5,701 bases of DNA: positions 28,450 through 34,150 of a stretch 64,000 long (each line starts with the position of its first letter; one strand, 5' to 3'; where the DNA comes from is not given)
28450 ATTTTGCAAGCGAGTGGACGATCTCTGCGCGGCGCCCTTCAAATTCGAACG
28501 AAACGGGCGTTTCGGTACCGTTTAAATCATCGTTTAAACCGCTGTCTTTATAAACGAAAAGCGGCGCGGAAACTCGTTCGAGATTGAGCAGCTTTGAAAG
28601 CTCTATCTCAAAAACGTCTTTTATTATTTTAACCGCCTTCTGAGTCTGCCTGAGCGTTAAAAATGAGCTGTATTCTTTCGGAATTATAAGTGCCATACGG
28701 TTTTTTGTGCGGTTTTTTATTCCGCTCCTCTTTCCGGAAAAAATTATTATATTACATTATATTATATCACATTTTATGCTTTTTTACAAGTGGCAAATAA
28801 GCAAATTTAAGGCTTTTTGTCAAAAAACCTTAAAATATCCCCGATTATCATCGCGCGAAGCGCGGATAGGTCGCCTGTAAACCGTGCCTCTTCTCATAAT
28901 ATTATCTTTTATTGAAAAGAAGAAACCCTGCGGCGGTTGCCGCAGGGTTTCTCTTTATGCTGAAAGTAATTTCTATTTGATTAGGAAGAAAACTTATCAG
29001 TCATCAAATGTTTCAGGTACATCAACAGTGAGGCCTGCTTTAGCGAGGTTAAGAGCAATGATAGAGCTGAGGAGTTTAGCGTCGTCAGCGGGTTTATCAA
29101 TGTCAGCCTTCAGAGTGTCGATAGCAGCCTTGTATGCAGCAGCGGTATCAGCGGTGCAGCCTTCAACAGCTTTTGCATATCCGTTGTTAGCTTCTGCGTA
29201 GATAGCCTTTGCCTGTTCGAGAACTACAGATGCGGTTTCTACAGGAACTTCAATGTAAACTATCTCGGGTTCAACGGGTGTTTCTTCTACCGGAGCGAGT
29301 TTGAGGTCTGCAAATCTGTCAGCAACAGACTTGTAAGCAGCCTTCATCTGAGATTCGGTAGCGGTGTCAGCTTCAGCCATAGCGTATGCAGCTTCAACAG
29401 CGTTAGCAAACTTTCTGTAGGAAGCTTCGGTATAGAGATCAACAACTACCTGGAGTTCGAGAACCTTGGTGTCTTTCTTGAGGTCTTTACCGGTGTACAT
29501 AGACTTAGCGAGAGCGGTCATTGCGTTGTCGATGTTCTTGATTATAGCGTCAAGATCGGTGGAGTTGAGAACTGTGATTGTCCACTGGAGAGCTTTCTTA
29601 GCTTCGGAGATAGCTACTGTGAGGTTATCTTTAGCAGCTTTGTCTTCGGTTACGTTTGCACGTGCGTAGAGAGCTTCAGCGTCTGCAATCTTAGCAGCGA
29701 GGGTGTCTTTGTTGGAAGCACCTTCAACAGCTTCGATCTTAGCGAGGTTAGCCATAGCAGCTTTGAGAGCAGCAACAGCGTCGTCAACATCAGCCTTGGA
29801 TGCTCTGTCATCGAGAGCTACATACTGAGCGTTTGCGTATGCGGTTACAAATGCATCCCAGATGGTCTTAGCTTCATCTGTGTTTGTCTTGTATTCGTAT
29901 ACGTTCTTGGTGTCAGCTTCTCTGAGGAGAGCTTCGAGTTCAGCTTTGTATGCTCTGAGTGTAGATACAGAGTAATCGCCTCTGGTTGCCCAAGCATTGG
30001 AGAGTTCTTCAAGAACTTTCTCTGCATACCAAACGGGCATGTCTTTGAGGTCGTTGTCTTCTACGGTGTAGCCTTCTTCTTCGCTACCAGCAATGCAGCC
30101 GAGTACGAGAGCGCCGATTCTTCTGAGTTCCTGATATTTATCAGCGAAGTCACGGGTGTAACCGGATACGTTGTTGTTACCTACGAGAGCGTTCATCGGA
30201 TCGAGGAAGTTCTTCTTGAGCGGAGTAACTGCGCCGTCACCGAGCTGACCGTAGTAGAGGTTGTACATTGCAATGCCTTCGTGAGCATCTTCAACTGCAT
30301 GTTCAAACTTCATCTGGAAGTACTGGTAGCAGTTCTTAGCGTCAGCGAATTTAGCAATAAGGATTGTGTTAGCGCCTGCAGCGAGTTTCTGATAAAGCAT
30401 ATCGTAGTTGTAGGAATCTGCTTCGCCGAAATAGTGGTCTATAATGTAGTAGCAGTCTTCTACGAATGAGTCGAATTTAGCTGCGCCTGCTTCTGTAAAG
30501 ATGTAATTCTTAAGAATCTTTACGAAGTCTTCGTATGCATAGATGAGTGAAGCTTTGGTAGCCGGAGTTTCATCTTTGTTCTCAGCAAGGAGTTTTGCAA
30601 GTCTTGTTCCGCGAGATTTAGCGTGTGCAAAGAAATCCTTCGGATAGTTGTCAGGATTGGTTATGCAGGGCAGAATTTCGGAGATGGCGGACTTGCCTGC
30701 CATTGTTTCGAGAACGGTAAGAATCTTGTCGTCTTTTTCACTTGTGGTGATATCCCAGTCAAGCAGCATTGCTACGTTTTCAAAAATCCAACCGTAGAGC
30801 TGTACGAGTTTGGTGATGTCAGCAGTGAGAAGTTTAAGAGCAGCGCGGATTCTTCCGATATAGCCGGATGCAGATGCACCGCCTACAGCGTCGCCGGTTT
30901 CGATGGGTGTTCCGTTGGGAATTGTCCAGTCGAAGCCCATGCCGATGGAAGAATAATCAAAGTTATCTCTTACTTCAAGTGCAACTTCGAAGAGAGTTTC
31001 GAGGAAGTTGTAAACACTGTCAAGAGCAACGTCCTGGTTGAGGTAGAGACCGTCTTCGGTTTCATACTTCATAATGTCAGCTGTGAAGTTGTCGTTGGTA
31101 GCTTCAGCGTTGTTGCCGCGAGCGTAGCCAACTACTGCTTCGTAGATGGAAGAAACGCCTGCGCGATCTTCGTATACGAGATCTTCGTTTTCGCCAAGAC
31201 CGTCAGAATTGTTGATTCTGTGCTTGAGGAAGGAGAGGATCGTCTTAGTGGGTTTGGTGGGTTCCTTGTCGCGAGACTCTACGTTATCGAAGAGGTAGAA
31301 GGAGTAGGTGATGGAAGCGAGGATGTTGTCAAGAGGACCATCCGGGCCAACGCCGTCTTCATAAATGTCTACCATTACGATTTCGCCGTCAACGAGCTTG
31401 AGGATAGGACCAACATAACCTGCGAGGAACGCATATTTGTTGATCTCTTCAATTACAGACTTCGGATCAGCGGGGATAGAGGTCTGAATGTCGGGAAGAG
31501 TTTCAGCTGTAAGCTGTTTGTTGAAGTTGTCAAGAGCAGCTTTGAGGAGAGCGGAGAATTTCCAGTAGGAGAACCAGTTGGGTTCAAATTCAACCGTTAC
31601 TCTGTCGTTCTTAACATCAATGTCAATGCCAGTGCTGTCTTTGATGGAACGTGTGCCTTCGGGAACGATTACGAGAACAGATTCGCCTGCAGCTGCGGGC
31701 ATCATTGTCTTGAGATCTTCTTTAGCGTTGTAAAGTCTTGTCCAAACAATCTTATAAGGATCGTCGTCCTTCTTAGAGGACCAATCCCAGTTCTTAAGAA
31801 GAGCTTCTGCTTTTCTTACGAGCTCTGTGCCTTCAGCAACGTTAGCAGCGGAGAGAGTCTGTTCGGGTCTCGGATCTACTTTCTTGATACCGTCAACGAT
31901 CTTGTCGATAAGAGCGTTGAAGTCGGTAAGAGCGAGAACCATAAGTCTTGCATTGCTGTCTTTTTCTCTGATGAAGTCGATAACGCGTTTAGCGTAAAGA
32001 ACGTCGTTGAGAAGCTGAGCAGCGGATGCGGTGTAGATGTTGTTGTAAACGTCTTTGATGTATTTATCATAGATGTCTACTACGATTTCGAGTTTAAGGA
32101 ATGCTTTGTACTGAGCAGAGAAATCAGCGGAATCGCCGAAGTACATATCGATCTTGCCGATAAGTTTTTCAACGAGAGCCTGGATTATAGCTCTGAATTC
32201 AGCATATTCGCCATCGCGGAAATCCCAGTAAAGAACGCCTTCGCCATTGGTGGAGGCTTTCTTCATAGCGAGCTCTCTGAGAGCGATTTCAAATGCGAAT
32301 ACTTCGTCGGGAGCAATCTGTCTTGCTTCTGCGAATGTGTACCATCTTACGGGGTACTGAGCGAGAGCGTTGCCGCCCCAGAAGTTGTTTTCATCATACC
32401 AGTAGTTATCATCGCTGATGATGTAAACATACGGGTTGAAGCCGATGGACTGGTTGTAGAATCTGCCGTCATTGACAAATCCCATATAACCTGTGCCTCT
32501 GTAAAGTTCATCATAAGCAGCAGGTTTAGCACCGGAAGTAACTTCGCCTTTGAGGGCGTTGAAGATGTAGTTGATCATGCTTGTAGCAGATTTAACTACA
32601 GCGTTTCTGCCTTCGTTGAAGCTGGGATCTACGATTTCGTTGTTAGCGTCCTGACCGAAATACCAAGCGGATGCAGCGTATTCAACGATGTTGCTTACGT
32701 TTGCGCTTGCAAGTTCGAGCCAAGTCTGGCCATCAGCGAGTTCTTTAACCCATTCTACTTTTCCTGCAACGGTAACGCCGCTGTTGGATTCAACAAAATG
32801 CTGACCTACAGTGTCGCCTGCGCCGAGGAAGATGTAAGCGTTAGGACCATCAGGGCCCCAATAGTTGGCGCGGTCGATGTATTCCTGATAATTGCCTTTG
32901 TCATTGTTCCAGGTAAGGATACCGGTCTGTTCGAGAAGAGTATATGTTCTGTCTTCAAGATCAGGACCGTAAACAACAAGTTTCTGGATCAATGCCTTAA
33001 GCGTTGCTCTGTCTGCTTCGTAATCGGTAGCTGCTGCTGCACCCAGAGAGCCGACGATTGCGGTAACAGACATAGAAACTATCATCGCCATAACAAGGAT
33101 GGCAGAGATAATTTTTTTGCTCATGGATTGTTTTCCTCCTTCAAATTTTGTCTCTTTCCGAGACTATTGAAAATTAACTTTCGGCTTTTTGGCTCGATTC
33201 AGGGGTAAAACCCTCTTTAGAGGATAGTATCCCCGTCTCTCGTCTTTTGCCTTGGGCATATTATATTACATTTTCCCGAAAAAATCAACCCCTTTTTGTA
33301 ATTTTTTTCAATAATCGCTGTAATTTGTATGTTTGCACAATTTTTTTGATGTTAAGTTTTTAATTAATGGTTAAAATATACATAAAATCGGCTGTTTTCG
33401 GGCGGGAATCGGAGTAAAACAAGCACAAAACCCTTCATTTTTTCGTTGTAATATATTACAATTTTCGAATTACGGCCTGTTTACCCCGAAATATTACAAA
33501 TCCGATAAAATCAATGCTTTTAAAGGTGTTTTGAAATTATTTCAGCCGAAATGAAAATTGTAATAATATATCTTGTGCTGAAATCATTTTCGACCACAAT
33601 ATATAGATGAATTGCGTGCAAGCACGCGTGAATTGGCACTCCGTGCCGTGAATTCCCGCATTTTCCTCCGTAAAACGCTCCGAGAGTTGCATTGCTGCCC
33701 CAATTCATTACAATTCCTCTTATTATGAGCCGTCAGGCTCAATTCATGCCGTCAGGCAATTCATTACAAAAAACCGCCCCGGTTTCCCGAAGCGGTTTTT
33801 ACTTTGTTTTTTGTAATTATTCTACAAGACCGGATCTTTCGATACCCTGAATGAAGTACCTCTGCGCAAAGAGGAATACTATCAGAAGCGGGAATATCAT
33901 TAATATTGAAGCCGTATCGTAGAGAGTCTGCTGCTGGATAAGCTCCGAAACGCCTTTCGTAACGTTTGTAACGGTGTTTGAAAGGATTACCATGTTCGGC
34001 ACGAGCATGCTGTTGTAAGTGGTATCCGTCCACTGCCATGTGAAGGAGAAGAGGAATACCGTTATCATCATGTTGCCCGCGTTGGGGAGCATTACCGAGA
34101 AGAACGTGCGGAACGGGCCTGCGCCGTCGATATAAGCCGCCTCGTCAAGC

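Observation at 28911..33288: Stand-alone, apparently highly expressed 1375-aa secreted helical protein with no recognisable anchor, directly downstream of the operon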

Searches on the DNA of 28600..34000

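Call 28: search_rna_families(source=window, start=28600, end=34000, threshold=evalue, max_evalue=1)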
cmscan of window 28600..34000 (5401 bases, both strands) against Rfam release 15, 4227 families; matches with E-value up to 1: 1.
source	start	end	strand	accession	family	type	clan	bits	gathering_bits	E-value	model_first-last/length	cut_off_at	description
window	28905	29004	-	RF02621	BSnc120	Gene; sRNA;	-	29.1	114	0.001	1-88/88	no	Brucella sRNA 120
